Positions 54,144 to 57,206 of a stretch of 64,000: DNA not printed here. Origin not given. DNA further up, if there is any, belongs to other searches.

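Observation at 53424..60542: Uncharacterised periplasmic type II DMSO-reductase-family enzyme (alpha, beta, gamma-cytochrome c fusion) embedded in sulfur-relay genes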

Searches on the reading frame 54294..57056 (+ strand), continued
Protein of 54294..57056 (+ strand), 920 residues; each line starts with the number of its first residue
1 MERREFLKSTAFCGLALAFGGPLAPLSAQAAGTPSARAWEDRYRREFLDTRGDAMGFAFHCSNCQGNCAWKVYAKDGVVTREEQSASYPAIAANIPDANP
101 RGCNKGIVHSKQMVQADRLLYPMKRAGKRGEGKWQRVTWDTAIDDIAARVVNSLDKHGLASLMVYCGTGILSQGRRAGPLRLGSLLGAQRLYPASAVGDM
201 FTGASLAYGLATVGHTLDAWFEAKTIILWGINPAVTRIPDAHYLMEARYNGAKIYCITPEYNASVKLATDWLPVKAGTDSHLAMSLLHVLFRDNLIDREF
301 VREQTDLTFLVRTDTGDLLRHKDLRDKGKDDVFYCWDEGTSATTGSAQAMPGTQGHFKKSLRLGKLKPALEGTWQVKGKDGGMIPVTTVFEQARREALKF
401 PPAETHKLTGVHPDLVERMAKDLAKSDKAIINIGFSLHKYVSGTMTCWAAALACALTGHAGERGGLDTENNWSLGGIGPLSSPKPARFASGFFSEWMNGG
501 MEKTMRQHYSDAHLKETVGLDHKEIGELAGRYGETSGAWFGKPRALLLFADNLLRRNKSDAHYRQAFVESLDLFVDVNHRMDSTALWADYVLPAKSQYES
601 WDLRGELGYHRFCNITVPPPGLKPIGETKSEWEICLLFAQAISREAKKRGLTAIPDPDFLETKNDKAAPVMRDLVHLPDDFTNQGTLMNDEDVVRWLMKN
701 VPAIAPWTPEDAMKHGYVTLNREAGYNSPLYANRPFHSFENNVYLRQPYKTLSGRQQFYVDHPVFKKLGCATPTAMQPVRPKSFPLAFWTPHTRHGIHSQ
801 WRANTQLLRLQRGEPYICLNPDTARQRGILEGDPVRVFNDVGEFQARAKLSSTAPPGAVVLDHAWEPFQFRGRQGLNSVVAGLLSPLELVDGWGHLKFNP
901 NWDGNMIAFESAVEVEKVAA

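Call 33: search_protein_families(library=pfam, proteins=[L078:5309-6820:+, L078:6990-7589:+, L078:7586-8407:-, L078:8388-8786:-, L078:15140-15535:+, L078:15613-16167:+, L078:16160-17239:+, L078:17344-17733:-, L078:17733-20045:-, L078:4368-5312:+], max_evalue=0.001)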
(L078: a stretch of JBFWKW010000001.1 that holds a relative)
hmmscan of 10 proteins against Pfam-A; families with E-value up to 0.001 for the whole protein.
L078:5309-6820:+ (503 aa): 2 families
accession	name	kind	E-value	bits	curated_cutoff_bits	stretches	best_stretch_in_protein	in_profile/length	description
PF11845.13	Tll0287-like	-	6.3e-31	108.2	24.1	1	30-206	2-144/144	Tll0287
PF02518.31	HATPase_c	-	8.9e-17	62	26.4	1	388-498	2-108/111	Histidine kinase-, DNA gyrase B-, and HSP90-like ATPase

L078:6990-7589:+ (199 aa): 0 families

L078:7586-8407:- (273 aa): 8 families
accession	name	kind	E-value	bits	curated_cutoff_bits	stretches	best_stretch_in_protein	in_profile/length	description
PF10609.15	ParA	-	1.1e-94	316.9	27.1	1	26-268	3-245/246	NUBPL iron-transfer P-loop NTPase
PF01656.29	CbiA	-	5e-15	56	25.4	1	29-247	1-123/125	CobQ/CobB/MinD/ParA nucleotide binding domain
PF13614.12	AAA_31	-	3.1e-12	47.2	27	1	27-188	2-168/177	AAA domain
PF09140.17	MipZ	-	2.4e-09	37.3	20.7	1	27-152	1-115/262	ATPase MipZ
PF02374.21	ArsA_ATPase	-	3.5e-08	33.5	24.3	1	31-64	5-38/305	Anion-transporting ATPase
PF00142.24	Fer4_NifH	-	1.6e-07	31.5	25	1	33-64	6-37/271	4Fe-4S iron sulfur cluster binding proteins, NifH/frxC family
PF13500.12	AAA_26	-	0.00039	20.8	27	0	164-239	132-194/198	AAA domain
PF06564.18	CBP_BcsQ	-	0.00083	19.4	21.3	0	28-63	3-38/234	Cellulose biosynthesis protein BcsQ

L078:8388-8786:- (132 aa): 0 families

L078:15140-15535:+ (131 aa): 0 families

L078:15613-16167:+ (184 aa): 1 family
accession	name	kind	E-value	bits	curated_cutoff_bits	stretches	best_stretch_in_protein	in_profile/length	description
PF02613.20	Nitrate_red_del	-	1e-09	39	22.2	1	54-148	23-131/136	Nitrate reductase delta subunit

L078:16160-17239:+ (359 aa): 10 families
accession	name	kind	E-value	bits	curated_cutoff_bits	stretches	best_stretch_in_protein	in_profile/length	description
PF00037.32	Fer4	-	3e-12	46.2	21.1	2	43-65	2-24/24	4Fe-4S binding domain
PF13484.11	Fer4_16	-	1.1e-11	45.7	30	1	49-106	2-60/66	4Fe-4S double cluster binding domain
PF12838.12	Fer4_7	-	1.7e-11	44.8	27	2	244-289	2-52/52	4Fe-4S dicluster domain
PF13187.11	Fer4_9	-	1.9e-10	41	27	2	22-64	4-52/52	4Fe-4S dicluster domain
PF13237.11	Fer4_10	-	2.1e-10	40.8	25.5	3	42-107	2-50/53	4Fe-4S dicluster domain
PF12837.12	Fer4_6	-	1.1e-08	35.1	25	0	41-64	1-24/24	4Fe-4S binding domain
PF14697.11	Fer4_21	-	8.3e-07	29.5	35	1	22-65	10-58/59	4Fe-4S dicluster domain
PF12797.12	Fer4_2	-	1.5e-05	25.1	24.5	1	41-61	2-22/22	4Fe-4S binding domain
PF25160.1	LdpA_Fe-S-bd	-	8.7e-05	22.7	27.6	0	26-67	9-46/49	LdpA Fe-S cluster-binding domain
PF13534.11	Fer4_17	-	0.00081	20.3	22.2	0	49-106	2-53/61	4Fe-4S dicluster domain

L078:17344-17733:- (129 aa): 2 families
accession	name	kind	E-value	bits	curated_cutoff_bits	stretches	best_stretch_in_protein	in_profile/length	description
PF14489.11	QueF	-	1.6e-32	112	27.3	1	47-124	1-78/81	QueF-like protein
PF01227.27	GTP_cyclohydroI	-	0.00015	21.7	27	1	26-101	56-131/179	GTP cyclohydrolase I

L078:17733-20045:- (770 aa): 5 families
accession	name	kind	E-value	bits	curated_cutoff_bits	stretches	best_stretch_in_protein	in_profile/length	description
PF00204.31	DNA_gyraseB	-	3.1e-55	186.8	27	1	218-385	1-172/173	DNA gyrase B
PF00986.26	DNA_gyraseB_C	-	2.7e-29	101.5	29.8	1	698-759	2-63/63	DNA gyrase B subunit, carboxyl terminus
PF01751.28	Toprim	-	4.3e-21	75.3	23.1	1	414-525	1-95/96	Toprim domain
PF02518.31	HATPase_c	-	4.9e-16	59.6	26.4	1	33-169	5-107/111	Histidine kinase-, DNA gyrase B-, and HSP90-like ATPase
PF21249.2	GyrB_hook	-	1.2e-05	25.2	23.7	1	527-549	1-23/29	GyrB, hook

L078:4368-5312:+ (314 aa): 2 families
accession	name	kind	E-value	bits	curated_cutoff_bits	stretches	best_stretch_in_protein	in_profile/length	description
PF01545.26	Cation_efflux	-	1.1e-41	143.3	26.6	1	19-212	2-198/198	Cation efflux family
PF16916.11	ZT_dimer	-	9.5e-14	51.6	26.7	1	217-300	2-78/78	Dimerisation domain of Zinc Transporter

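Call 37: search_protein_representatives(protein=window:54294-57056:+)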
Query: 920 residues. Proteins with E-value up to 0.001 (for the whole library): 8471; up to 1e-10: 3364; up to 1e-30: 589. The best 150 are listed.
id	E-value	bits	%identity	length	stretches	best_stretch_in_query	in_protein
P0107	9.4e-297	1003.5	51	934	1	41-918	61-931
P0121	9.7e-235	798.2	45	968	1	3-917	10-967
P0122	7.9e-234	795.2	46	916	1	1-918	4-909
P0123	1.7e-176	605.5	39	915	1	31-917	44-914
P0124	7.4e-171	586.8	37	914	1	2-918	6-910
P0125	4.0e-162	557.9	37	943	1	3-918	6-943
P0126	1.6e-157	542.6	37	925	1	2-902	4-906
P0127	9.4e-155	533.5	36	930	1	4-900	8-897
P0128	3.6e-154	531.6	36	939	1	2-901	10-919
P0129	9.4e-154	530.2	35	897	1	34-918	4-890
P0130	7.1e-147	507.5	38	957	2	2-469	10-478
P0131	8.1e-144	497.3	39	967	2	2-482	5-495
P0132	4.0e-143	495.0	36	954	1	34-904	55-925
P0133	1.8e-137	476.3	37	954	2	37-466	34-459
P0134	2.8e-136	472.4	36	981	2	93-918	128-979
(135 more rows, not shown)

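Call 38: list_cluster_members(proteins=[P0121, P0122, P0123, P0124, P0125, P0126, P0127, P0128, P0129, P0132])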
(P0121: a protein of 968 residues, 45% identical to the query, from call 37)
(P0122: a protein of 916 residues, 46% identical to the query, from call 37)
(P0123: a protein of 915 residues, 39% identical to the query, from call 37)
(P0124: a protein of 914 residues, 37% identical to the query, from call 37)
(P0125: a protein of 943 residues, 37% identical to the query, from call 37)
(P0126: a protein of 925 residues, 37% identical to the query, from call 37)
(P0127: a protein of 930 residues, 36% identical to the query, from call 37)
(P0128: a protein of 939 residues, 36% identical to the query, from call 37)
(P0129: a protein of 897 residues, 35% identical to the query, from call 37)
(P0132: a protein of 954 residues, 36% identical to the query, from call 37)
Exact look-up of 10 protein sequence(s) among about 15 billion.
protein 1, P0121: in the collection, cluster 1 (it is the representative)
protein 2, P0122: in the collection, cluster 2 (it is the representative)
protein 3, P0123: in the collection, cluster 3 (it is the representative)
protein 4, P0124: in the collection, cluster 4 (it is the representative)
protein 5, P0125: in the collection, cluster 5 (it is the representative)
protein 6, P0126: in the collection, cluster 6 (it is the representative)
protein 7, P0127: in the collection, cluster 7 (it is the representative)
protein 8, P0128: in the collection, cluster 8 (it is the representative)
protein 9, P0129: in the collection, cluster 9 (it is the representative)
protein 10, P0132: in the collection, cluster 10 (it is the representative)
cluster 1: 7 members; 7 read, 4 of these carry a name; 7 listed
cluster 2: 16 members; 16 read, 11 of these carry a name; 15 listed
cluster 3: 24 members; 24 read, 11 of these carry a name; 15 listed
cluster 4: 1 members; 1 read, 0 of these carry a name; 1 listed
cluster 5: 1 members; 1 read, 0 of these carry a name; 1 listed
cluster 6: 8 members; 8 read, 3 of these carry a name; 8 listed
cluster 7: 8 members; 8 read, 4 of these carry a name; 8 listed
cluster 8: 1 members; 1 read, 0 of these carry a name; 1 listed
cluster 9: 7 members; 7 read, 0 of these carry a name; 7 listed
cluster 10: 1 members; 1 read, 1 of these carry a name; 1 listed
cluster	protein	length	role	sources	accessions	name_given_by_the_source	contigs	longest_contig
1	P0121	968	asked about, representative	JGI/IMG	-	-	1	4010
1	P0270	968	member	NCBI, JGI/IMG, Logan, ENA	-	complex iron-sulfur molybdoenzyme family reductase subunit alpha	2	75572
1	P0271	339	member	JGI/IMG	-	complex iron-sulfur molybdoenzyme family reductase subunit alpha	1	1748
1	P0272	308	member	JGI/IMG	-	complex iron-sulfur molybdoenzyme family reductase subunit alpha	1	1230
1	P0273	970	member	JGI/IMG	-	complex iron-sulfur molybdoenzyme family reductase subunit alpha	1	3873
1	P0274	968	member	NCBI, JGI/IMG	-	-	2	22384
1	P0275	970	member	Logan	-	-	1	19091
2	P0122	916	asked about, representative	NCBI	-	-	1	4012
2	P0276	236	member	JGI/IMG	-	dimethylsulfide dehydrogenase subunit alpha/complex iron-sulfur molybdoenzyme family ...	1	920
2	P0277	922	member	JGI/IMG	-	dimethylsulfide dehydrogenase subunit alpha/complex iron-sulfur molybdoenzyme family ...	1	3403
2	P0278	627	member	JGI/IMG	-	dimethylsulfide dehydrogenase subunit alpha/complex iron-sulfur molybdoenzyme family ...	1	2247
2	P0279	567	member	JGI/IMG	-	dimethylsulfide dehydrogenase subunit alpha/complex iron-sulfur molybdoenzyme family ...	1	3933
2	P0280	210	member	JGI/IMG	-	dimethylsulfide dehydrogenase subunit alpha/complex iron-sulfur molybdoenzyme family ...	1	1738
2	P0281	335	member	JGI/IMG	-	dimethylsulfide dehydrogenase subunit alpha/complex iron-sulfur molybdoenzyme family ...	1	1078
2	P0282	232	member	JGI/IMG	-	dimethylsulfide dehydrogenase subunit alpha/complex iron-sulfur molybdoenzyme family ...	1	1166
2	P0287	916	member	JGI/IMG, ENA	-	-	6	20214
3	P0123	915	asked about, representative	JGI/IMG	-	dimethylsulfide dehydrogenase subunit alpha/complex iron-sulfur molybdoenzyme family ...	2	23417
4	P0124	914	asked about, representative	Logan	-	-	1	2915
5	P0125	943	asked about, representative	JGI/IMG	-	-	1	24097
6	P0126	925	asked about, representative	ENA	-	-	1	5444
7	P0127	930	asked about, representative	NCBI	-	-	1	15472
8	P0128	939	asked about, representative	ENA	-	-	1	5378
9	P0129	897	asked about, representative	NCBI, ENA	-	-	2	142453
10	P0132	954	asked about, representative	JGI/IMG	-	nitrate reductase alpha subunit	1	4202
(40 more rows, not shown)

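Call 45: search_protein_families(library=ncbifam, proteins=[L069:15342-15797:+, L078:15140-15535:+, L069:8139-9257:+, L069:9406-9906:+, L069:7088-8083:+], max_evalue=0.01)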
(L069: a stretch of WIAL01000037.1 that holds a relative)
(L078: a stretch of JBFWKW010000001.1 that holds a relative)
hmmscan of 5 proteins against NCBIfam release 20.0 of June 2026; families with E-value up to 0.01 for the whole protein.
L069:15342-15797:+ (151 aa): 0 families

L078:15140-15535:+ (131 aa): 0 families

L069:8139-9257:+ (372 aa): 1 family
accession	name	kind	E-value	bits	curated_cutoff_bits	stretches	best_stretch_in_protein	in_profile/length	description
NF052577.1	ThSTportTsuASprch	equivalog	3.7e-15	56.1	400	1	8-356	3-330/330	thiosulfate transporter TsuA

L069:9406-9906:+ (166 aa): 1 family
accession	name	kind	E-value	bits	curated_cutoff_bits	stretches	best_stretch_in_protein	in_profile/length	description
NF041203.1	rhodanese_LYCAU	equivalog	6.5e-05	22.6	115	0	126-151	100-125/126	rhodanese-related (seleno)protein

L069:7088-8083:+ (331 aa): 2 families
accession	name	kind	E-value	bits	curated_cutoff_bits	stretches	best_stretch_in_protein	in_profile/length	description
NF008557.0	PRK11493.1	equivalog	6.6e-25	87.7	250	1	54-330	37-278/281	3-mercaptopyruvate sulfurtransferase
NF040901.1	SeO3_TeO2_ExtH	equivalog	5.8e-06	25.5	200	1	55-322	77-347/430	selenite/tellurite reduction operon rhodanese-like protein ExtH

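Call 69: find_encoding_contigs(protein=P0287, flank=8000, max_places=2)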
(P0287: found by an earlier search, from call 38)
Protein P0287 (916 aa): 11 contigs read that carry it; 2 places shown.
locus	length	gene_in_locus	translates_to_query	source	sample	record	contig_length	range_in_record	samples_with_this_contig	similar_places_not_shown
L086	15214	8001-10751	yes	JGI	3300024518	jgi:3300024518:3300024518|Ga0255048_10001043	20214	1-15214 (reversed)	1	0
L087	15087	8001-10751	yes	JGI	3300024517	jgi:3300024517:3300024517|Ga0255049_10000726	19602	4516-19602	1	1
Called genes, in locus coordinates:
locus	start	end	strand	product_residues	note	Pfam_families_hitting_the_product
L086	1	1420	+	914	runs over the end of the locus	PF00690:Cation_ATPase_N, PF00122:E1-E2_ATPase, PF00702:Hydrolase, PF13246:Cation_ATPase, PF00689:Cation_ATPase_C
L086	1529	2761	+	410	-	PF01595:CNNM, PF00571:CBS, PF03471:CorC_HlyC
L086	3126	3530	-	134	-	PF00571:CBS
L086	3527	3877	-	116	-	PF00543:P-II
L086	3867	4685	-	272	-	PF07556:DUF1538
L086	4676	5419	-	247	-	PF07556:DUF1538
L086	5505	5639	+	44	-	-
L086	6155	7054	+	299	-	PF00126:HTH_1, PF03466:LysR_substrate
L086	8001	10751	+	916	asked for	PF00384:Molybdopterin, PF01568:Molydop_binding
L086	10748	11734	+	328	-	PF12797:Fer4_2 (weak), PF12837:Fer4_6 (faint), PF13187:Fer4_9 (faint), PF14697:Fer4_21 (faint), PF12838:Fer4_7, PF13237:Fer4_10, PF13247:Fer4_11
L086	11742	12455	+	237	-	PF02613:Nitrate_red_del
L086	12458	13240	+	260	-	PF09459:EB_dh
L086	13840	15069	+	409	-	PF01321:Creatinase_N, PF00557:Peptidase_M24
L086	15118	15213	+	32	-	?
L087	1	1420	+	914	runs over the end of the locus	PF00690:Cation_ATPase_N, PF00122:E1-E2_ATPase, PF00702:Hydrolase, PF13246:Cation_ATPase, PF00689:Cation_ATPase_C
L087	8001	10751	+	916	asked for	PF00384:Molybdopterin, PF01568:Molydop_binding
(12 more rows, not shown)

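Call 83: find_encoding_contigs(protein=P0069, flank=9000, max_places=1)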
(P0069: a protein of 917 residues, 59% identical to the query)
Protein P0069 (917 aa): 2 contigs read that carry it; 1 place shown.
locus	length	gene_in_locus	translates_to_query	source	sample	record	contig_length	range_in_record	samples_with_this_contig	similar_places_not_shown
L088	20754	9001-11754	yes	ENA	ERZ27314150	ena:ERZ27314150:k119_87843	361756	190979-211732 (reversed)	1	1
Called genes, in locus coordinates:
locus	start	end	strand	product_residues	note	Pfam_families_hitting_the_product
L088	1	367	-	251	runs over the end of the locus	PF01209:Ubie_methyltran, PF07021:MetW, PF13847:Methyltransf_31, PF08241:Methyltransf_11, PF08242:Methyltransf_12, PF13649:Methyltransf_25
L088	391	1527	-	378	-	PF00266:Aminotran_5, PF01212:Beta_elim_lyase, PF01041:DegT_DnrJ_EryC1 (weak)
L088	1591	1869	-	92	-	PF00462:Glutaredoxin, PF13417:GST_N_3 (weak)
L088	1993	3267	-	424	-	PF07992:Pyr_redox_2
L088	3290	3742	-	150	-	-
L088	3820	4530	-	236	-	PF01022:HTH_5, PF12840:HTH_20, PF09339:HTH_IclR (weak), PF00581:Rhodanese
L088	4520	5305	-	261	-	PF13230:GATase_4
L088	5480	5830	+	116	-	-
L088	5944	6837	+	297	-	PF00581:Rhodanese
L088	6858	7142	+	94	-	PF04143:Sulf_transp (weak)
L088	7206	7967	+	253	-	PF04143:Sulf_transp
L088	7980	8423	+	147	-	PF00581:Rhodanese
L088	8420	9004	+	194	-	PF08534:Redoxin, PF00578:AhpC-TSA, PF00255:GSHPx (weak), PF00085:Thioredoxin (weak), PF13905:Thioredoxin_8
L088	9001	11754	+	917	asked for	PF00384:Molybdopterin, PF01568:Molydop_binding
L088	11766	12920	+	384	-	PF12797:Fer4_2 (weak), PF12837:Fer4_6 (faint), PF13187:Fer4_9 (faint), PF13237:Fer4_10, PF13247:Fer4_11, PF12838:Fer4_7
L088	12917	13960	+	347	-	PF09459:EB_dh, PF00034:Cytochrom_C (weak)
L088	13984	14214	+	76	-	PF09851:SHOCT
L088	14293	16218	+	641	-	PF00009:GTP_EFTU, PF03144:GTP_EFTU_D2, PF25461:Beta-barrel_SelB, PF09107:WHD_3rd_SelB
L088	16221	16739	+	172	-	PF08534:Redoxin (weak), PF00578:AhpC-TSA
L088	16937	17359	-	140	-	PF13686:DrsE_2 (weak)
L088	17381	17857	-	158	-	PF04314:LpqE-like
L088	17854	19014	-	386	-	PF01053:Cys_Met_Meta_PP, PF01212:Beta_elim_lyase (faint)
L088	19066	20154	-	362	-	PF09335:VTT_dom, PF00581:Rhodanese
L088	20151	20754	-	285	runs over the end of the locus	PF04116:FA_hydroxylase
